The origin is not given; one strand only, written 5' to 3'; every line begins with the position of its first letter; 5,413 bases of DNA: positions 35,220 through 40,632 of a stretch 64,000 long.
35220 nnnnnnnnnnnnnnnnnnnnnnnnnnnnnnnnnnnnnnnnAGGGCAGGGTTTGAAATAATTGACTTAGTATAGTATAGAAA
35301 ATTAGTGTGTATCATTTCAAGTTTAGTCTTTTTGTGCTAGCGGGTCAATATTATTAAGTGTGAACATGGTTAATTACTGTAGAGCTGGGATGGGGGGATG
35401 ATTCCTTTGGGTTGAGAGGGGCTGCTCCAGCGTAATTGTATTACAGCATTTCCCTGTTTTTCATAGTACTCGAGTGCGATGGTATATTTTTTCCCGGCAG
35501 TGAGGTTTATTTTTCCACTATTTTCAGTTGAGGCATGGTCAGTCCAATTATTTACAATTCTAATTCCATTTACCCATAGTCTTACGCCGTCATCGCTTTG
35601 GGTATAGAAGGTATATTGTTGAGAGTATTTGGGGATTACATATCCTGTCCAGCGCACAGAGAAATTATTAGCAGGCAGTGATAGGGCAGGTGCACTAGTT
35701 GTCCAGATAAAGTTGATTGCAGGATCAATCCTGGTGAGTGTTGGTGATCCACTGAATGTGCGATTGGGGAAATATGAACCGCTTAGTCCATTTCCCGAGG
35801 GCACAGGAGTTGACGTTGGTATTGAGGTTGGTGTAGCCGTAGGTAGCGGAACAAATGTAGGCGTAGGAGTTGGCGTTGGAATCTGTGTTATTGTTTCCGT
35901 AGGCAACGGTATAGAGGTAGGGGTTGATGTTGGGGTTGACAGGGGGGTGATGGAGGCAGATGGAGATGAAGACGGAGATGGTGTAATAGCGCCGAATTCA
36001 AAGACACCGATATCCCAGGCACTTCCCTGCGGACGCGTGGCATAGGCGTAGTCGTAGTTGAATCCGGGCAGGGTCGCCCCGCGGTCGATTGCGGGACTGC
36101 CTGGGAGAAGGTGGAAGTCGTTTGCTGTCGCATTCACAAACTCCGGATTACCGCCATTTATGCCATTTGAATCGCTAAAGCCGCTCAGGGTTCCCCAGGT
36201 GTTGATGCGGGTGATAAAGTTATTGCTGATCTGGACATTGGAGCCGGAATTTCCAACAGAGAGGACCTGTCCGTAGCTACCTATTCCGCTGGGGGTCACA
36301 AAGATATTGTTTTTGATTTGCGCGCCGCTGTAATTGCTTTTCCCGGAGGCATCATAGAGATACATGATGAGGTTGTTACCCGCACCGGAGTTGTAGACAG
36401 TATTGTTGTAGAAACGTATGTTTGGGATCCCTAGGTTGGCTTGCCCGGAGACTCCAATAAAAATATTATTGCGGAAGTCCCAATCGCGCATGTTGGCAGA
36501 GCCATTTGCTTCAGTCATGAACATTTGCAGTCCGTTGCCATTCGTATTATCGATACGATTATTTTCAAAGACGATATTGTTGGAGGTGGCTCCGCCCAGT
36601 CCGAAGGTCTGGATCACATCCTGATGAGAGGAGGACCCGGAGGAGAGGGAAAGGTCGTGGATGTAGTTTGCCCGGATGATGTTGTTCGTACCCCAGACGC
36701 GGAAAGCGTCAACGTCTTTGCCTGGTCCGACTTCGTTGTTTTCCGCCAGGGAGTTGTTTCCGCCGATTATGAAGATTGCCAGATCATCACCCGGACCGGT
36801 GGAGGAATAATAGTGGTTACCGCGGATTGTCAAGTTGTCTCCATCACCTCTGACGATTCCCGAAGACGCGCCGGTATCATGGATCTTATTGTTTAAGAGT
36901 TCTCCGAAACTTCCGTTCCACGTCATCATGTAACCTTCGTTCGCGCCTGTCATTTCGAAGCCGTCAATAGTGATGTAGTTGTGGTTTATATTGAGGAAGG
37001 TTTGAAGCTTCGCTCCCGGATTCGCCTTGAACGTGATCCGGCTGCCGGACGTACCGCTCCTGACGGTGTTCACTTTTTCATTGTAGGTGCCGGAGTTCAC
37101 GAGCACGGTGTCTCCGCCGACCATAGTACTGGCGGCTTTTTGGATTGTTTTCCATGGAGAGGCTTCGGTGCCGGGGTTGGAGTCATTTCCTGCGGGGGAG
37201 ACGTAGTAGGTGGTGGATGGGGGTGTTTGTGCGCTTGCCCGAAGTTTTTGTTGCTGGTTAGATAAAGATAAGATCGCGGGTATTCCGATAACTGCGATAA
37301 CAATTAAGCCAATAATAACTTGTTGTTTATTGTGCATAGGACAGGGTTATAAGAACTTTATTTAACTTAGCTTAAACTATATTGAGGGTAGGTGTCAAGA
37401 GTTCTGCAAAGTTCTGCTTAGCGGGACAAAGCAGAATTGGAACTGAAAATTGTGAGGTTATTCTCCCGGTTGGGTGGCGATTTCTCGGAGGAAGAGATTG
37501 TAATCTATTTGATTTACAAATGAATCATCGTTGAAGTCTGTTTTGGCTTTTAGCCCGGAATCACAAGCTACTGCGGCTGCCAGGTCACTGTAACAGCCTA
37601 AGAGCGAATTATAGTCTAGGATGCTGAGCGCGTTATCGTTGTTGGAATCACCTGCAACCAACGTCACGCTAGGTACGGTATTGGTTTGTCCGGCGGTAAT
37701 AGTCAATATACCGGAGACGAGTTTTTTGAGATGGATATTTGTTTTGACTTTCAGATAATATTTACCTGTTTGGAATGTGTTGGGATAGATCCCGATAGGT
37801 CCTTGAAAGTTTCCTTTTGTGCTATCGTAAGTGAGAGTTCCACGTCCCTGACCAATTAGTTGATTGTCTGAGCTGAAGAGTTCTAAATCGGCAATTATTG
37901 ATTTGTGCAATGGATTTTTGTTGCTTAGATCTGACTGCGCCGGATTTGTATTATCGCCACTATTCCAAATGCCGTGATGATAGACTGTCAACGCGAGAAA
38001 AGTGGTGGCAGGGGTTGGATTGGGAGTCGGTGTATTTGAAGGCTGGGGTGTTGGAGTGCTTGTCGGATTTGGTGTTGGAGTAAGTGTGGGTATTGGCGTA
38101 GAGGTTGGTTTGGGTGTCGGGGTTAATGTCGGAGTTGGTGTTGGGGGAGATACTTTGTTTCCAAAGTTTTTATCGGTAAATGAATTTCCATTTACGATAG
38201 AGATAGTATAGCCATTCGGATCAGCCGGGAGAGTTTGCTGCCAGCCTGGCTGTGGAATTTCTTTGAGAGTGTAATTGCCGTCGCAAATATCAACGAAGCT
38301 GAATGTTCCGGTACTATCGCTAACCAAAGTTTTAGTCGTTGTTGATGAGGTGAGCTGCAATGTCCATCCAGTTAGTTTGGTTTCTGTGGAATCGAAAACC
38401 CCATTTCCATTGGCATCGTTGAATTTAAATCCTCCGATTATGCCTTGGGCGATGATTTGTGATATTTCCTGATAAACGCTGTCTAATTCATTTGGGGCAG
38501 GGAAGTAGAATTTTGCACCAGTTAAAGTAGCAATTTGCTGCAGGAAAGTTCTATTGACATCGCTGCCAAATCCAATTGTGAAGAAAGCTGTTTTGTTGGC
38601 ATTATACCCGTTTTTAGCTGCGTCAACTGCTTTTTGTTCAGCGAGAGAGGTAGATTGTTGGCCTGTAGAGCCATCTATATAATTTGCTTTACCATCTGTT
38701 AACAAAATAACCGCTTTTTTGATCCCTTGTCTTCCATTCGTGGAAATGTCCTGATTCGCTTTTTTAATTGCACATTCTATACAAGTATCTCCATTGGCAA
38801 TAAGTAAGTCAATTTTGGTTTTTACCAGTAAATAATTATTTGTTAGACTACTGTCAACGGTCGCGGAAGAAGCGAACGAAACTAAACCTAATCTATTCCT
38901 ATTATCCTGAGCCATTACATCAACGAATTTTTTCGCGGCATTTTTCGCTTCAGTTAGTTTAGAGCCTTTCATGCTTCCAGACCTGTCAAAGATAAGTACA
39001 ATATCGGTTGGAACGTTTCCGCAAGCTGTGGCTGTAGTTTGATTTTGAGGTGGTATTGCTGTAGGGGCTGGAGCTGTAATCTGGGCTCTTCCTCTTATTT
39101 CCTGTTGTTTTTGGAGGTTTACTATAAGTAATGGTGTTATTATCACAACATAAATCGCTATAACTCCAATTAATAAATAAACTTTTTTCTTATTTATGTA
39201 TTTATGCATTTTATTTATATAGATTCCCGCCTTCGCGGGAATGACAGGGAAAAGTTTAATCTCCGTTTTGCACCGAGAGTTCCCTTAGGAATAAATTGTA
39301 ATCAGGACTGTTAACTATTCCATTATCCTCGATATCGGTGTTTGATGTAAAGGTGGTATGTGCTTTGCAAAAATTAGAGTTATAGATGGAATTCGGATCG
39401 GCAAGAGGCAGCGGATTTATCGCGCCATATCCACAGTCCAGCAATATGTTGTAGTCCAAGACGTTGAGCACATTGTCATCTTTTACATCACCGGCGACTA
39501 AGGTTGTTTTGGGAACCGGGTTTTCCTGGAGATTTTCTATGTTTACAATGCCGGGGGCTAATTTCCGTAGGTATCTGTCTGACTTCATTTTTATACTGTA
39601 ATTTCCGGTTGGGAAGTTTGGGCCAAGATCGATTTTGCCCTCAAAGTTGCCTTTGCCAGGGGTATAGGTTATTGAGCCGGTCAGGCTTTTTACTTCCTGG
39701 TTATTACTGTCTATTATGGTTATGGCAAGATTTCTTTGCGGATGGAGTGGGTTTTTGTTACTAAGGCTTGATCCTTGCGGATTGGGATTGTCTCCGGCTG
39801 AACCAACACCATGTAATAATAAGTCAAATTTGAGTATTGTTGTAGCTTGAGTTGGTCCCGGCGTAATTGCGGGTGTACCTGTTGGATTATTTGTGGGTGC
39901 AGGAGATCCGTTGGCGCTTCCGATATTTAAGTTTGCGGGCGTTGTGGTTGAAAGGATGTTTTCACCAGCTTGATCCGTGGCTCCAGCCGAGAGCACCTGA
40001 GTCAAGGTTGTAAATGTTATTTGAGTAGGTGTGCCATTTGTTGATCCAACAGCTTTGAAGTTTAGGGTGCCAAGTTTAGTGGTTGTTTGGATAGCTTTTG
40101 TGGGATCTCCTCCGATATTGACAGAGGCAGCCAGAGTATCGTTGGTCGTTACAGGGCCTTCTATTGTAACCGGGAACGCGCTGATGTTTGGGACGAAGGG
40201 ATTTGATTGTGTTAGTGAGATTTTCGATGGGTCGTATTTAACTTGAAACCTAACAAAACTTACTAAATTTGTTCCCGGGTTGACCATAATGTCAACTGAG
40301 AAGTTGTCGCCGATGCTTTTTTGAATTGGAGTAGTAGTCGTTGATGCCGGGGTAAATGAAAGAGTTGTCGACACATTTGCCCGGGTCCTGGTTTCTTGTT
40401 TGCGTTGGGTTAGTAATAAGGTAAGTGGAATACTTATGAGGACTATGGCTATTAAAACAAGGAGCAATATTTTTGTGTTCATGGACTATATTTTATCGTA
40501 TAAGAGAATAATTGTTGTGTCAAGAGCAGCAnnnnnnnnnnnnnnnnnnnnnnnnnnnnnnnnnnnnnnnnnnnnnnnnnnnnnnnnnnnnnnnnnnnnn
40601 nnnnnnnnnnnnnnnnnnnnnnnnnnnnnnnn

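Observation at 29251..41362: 12-kb tandem array of paralogous cell-surface proteins (cohesin/dockerin-like, vWA, Cna-B, beta-helix, PA14)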

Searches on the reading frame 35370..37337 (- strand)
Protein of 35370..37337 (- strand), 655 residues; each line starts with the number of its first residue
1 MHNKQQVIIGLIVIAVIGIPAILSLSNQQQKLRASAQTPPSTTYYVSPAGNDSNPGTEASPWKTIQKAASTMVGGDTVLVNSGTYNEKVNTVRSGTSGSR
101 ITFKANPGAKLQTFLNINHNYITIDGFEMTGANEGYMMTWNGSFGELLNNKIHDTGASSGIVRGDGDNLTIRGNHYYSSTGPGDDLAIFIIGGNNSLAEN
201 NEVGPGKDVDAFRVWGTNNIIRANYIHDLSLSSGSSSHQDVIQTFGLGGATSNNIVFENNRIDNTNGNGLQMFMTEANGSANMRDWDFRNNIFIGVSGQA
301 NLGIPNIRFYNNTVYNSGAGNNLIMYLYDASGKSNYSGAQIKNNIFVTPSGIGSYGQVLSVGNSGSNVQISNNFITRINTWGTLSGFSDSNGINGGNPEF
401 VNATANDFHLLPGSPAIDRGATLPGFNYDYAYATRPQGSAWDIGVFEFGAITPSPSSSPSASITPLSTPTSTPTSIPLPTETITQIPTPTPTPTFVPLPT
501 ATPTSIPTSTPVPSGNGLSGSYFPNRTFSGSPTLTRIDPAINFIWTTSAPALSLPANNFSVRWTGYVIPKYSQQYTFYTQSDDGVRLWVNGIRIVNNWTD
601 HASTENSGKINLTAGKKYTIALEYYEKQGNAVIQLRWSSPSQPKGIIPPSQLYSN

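Call 3: search_protein_families(library=pfam, proteins=[window:35370-37337:-], max_evalue=0.1)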
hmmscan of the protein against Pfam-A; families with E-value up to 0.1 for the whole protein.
window:35370-37337:- (655 aa): 6 families
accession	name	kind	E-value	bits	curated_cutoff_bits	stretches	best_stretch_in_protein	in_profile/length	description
PF07691.17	PA14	-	1.8e-34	119.1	24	1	516-648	3-144/147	PA14 domain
PF22842.2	Pel9A-like_beta_helix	-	1.2e-08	34.8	25.2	1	42-99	9-66/370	Pel9A-like, right handed beta helix region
PF10528.15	GLEYA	-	2.2e-07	31.5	26.2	1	559-636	1-88/91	GLEYA domain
PF07602.17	DUF1565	-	5e-06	26.5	20.3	1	49-89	2-42/257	Protein of unknown function (DUF1565)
PF17161.10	DUF5123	-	1.8e-05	26.3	35.1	1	307-414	1-102/113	Domain of unknown function (DUF5123)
PF13229.12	Beta_helix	-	0.00095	19.3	25.9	2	187-320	25-141/158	Right handed beta helix region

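Call 4: search_protein_families(library=ncbifam, proteins=[window:35370-37337:-], max_evalue=0.1)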
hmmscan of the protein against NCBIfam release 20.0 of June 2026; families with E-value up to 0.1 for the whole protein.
window:35370-37337:- (655 aa): 4 families
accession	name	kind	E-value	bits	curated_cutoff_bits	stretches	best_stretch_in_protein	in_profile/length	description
NF047854.1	LIC10774_subfam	equivalog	2.2e-11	43.3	380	1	23-89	41-107/358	LIC10774/LIC10365 family surface protein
NF041776.1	xylosidase_Xyl3A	equivalog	4.8e-11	41.4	1250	1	515-635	443-566/846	xylan 1,4-beta-xylosidase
NF041899.1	pec_ly_PelN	equivalog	2.3e-10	39.9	740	1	35-92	19-78/437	pectate lyase PelN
NF041518.1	choice_anch_Q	domain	3.8e-10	39.9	25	1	405-448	14-57/58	choice-of-anchor Q domain-containing protein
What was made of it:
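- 35370..37337 (-): g5: leader, right-handed beta-helix (DUF1565 / Pel9A-like cap, choice-of-anchor Q), Pro/Thr linker, PA14. It has no dockerin and lies in the operon's variable slot. Pfam and NCBIfam hits (calls 3, 4).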

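Call 45: find_homologous_proteins(query=window:35370-37337:-, max_evalue=1e-10)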
Query window:35370-37337:- (655 aa): 212 proteins with E <= 1e-10 among 8000 candidates; the best 120 are listed.
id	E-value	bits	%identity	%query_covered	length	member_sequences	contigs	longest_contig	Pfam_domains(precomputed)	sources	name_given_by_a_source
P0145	0.0e+0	1470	100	100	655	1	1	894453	PF07602.18,PF07691.18,PF10528.15,PF22842.4,PF17161.11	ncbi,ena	-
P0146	2.6e-220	751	78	65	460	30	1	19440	PF13229.13,PF22842.4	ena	-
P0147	2.3e-187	643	61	78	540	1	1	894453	PF22842.4,PF17161.11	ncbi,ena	-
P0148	6.2e-185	634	69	64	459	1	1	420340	PF22842.4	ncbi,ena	-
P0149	6.7e-183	628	65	66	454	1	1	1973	PF07602.18,PF22842.4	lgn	-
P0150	3.4e-180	619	64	67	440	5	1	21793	PF22842.4,PF17161.11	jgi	jgi:serralysin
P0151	2.3e-173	596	60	67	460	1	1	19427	PF22842.4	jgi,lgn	-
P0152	5.3e-170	585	63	64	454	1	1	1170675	PF22842.4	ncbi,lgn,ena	-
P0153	3.0e-168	579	65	63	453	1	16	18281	PF07602.18,PF22842.4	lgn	-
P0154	7.1e-168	578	63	64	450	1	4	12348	PF07602.18,PF22842.4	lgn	-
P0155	1.7e-163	564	62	62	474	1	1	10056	PF07602.18,PF22842.4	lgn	-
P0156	4.9e-163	562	60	66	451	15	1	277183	PF22842.4,PF17161.11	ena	-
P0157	1.5e-161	557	68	57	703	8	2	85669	PF13385.14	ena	-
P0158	8.5e-159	548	64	59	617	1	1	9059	PF13313.12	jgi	-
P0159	2.0e-158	547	62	63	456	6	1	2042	PF07602.18,PF22842.4,PF17161.11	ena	-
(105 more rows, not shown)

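Call 46: find_encoding_contigs(protein=P0145, flank=3000, max_places=2)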
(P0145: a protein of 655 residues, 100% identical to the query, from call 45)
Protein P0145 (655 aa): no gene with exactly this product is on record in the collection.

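Call 47: find_encoding_contigs(protein=P0148, flank=8000, max_places=2)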
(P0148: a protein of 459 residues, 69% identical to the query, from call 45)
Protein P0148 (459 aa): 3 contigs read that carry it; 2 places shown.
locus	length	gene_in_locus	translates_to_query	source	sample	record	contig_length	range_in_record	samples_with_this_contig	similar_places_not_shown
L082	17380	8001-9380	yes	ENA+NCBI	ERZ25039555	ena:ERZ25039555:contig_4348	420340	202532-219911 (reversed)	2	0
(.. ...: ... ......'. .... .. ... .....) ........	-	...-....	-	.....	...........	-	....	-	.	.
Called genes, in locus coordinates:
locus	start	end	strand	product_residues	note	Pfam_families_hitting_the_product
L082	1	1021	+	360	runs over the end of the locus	PF02388:FemAB (weak), PF13480:Acetyltransf_6, PF02388:FemAB (weak)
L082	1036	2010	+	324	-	-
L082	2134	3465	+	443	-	-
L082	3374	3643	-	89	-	-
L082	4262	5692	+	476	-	PF13649:Methyltransf_25 (faint), PF13489:Methyltransf_23, PF07021:MetW (weak), PF08241:Methyltransf_11 (weak)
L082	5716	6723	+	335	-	-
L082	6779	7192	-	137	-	PF00665:rve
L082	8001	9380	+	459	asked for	PF22842:Pel9A-like_beta_helix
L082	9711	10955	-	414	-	PF13439:Glyco_transf_4, PF13579:Glyco_trans_4_4 (weak), PF00534:Glycos_transf_1, PF13692:Glyco_trans_1_4 (weak)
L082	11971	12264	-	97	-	PF01609:DDE_Tnp_1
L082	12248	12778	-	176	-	PF05598:DUF772 (weak)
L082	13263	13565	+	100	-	-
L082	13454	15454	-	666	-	PF00801:PKD (weak), PF18911:PKD_4, PF00801:PKD, PF13385:Laminin_G_3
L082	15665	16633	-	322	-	PF00872:Transposase_mut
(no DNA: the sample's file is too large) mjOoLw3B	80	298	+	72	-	-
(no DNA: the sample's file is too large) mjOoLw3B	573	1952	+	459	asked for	PF22842:Pel9A-like_beta_helix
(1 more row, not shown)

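Call 56: search_solved_structures(query=window:35370-37337:-, max_evalue=0.01)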
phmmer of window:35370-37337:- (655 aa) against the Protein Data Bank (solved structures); distinct sequences matched with E-value up to 0.01: 16.
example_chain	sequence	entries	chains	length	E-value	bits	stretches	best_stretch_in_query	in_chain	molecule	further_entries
6qe7_A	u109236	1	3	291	1.5e-72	248.2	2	516-654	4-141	Anti-sigma-I factor RsgI3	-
6qdi_A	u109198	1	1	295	6.9e-53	183.2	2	517-653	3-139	PA14 domain-containing protein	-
3vst_A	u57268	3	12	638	6.8e-10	41.2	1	44-111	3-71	Xylosidase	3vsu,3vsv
1t6b_X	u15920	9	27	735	5.9e-08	34.8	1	514-648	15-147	Protective Antigen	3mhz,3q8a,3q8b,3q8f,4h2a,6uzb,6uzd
4ee2_A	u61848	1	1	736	5.9e-08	34.8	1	514-648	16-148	Protective antigen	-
4nam_A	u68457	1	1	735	5.9e-08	34.8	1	514-648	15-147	Protective antigen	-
1acc_A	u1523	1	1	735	5.9e-08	34.8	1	514-648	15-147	ANTHRAX PROTECTIVE ANTIGEN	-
6vra_B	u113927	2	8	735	6e-08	34.7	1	514-648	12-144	Protective antigen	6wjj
3tew_A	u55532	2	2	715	6.1e-08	34.7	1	514-648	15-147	Protective antigen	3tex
6vra_A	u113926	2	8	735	6.1e-08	34.7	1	514-648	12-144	Protective antigen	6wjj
6zxj_A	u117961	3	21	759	6.3e-08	34.7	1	514-648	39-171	Protective antigen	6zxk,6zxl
3tey_A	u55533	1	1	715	6.6e-08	34.6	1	514-648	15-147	Protective antigen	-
3tez_A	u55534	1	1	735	6.8e-08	34.6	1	514-648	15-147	Protective antigen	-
3q8c_A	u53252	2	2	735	7.5e-08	34.4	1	514-648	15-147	Protective antigen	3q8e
5olq_A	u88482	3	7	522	8.4e-08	34.3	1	42-99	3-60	Rhamnogalacturonan lyase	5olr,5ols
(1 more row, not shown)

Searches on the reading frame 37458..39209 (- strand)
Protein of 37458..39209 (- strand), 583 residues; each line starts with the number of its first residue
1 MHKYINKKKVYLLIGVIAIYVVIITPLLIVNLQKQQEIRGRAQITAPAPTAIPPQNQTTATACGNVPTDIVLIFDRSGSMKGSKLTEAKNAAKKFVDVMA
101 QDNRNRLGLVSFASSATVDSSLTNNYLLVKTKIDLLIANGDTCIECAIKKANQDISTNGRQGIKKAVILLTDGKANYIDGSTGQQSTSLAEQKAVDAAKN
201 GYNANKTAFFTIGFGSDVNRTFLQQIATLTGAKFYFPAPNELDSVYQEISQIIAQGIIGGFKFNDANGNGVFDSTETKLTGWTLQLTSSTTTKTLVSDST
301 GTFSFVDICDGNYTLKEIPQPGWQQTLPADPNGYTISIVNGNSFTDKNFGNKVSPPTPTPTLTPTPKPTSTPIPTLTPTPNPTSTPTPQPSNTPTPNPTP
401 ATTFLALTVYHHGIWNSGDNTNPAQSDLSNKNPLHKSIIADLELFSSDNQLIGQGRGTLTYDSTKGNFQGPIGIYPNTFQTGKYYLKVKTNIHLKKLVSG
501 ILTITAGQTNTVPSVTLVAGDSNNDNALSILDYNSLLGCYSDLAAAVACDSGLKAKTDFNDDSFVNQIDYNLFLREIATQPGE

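Call 3: search_protein_families(library=pfam, proteins=[window:37458-39209:-], max_evalue=0.1)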
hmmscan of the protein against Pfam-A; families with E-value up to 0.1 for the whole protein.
window:37458-39209:- (583 aa): 10 families
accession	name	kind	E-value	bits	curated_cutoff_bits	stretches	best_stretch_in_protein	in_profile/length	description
PF00092.34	VWA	-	2.4e-21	77.2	23.8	1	69-241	1-165/174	von Willebrand factor type A domain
PF13519.12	VWA_2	-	2.2e-14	54.4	27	1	70-174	1-107/107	von Willebrand factor type A domain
PF17210.9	SdrD_B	-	4e-09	37.1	29.7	1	258-327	3-74/112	SdrD B-like domain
PF17802.7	SpaA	-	4.5e-06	27.2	23.1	1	274-321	11-62/91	Prealbumin-like fold domain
PF13620.12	CarboxypepD_reg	-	0.00053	20.7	32.3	1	271-316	6-53/82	Carboxypeptidase regulatory-like domain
PF13768.12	VWA_3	-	0.0015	19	27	1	69-230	2-149/155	von Willebrand factor type A domain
PF13715.12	CarbopepD_reg_2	-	0.01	16.2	32.2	1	271-316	5-49/88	CarboxypepD_reg-like domain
PF05887.16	Trypan_PARP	-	0.062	13.7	100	0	355-402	66-113/134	Procyclic acidic repetitive protein (PARP)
PF11775.14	CobT_C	-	0.078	13.1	21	0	68-100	13-45/220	Cobalamin biosynthesis protein CobT VWA domain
PF00404.24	Dockerin_1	-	0.098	13.3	22.9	0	519-573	1-52/57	Dockerin type I domain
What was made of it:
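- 37458..39209 (-): g6 = P2: leader, vWA (MIDAS DRSGS at aa 75), SdrD_B, Pro/Thr linker, X-dockerin. It has no cohesin. Pfam VWA 77 bits and SdrD_B 37 bits (call 3).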

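Call 4: search_protein_families(library=ncbifam, proteins=[window:37458-39209:-], max_evalue=0.1)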
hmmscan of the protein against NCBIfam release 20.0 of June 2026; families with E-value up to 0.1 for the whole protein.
window:37458-39209:- (583 aa): 9 families
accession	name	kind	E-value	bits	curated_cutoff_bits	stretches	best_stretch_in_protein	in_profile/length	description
TIGR02442.1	Cob-chelat-sub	hypoth_equivalog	3.7e-12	45.5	779.45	1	67-233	472-636/641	putative cobaltochelatase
TIGR03788.1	marine_srt_targ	equivalog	1.3e-10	40.4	551.65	1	51-253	258-442/629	marine proteobacterial sortase target protein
TIGR03436.1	acidobact_VWFA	subfamily_domain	2.9e-10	40.2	81.25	1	34-270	39-299/324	VWA domain-containing protein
NF010238.0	PRK13685.1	subfamily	2.9e-09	36.4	432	1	70-254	99-299/335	hypothetical protein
NF009943.0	PRK13406.1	equivalog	3.6e-08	32.4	571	1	68-201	402-533/585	magnesium chelatase subunit D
TIGR00868.1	hCaCC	subfamily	7.9e-08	30.5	900.85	1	70-181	307-422/863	calcium-activated chloride channel protein 1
TIGR02031.1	BchD-ChlD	equivalog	4.6e-07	28.9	499.55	1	70-236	426-598/608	magnesium chelatase ATPase subunit D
NF047508.1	VWA_BatA_Lepto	exception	4.7e-07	29.2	380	1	68-252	89-272/315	VWA domain-containing protein BatA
NF037973.1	metallo_SslE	exception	0.026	11.8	3000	1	359-403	45-89/1519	lipoprotein metalloprotease SslE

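Call 55: search_solved_structures(query=window:37458-39209:-, max_evalue=0.01)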
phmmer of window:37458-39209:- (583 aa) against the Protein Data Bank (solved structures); distinct sequences matched with E-value up to 0.01: 19.
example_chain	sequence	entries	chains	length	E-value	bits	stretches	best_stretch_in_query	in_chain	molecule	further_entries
9c4f_I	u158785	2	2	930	4.8e-06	28.4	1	65-233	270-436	Inter-alpha-trypsin inhibitor heavy chain H4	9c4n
3ibs_A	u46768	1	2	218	4.9e-05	25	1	68-198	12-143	conserved hypothetical protein BatB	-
4rck_A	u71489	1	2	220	0.0001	24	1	69-250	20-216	Hypothetical membrane spanning protein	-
2x31_A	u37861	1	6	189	0.00031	22.4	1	69-195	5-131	MAGNESIUM-CHELATASE 60 KDA SUBUNIT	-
1t6b_Y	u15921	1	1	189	0.00052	21.6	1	67-186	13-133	Anthrax toxin receptor 2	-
9no5_A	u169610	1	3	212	0.00057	21.5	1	67-226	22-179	Putative secreted protein, hemolysin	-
7n1o_A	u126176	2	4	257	0.00059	21.5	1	67-187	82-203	Transcription factor ETV6,Isoform 4 of Anthrax toxin receptor 2 | Transcription factor ETV6,Anthrax toxin receptor 2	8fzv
1sht_X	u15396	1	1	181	0.00065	21.3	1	69-186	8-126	Anthrax toxin receptor 2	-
8fz4_A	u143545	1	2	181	0.00065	21.3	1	69-187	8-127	Anthrax toxin receptor 2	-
8ft6_A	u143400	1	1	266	0.00065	21.3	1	67-187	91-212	Transcription factor ETV6,Anthrax toxin receptor 2 chimera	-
1shu_X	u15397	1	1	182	0.00065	21.3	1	69-186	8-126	Anthrax toxin receptor 2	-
8fzu_A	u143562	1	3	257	0.00067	21.3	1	68-187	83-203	Transcription factor ETV6,Anthrax toxin receptor 2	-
9ykb_A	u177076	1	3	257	0.00068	21.2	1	67-187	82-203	Transcription factor ETV6,Anthrax toxin receptor 2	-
1tzn_a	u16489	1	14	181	0.00069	21.2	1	69-186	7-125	Anthrax toxin receptor 2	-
9doc_A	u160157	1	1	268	0.00074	21.1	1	68-187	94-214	Transcription factor ETV6,Capillary morphogenesis gene 2 protein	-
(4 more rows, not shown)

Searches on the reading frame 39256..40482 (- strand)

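Call 3: search_protein_families(library=pfam, proteins=[window:39256-40482:-], max_evalue=0.1)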
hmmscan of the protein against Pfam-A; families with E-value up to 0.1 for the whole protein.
window:39256-40482:- (408 aa): 2 families
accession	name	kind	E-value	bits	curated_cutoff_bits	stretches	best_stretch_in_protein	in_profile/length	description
PF01835.25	MG2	-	0.0067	17.2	32.8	1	247-306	31-87/96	MG2 domain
PF13860.13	FlgD_ig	-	0.024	15.1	27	1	247-302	20-76/79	FlgD Ig-like domain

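Call 4: search_protein_families(library=ncbifam, proteins=[window:39256-40482:-], max_evalue=0.1)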
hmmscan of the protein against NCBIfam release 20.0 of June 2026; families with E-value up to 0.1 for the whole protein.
window:39256-40482:- (408 aa): 1 family
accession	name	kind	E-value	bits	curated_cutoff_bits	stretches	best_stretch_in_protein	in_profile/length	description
NF005176.1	PRK06655.1-1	equivalog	0.0068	16.3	230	0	248-302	95-150/197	flagellar hook assembly protein FlgD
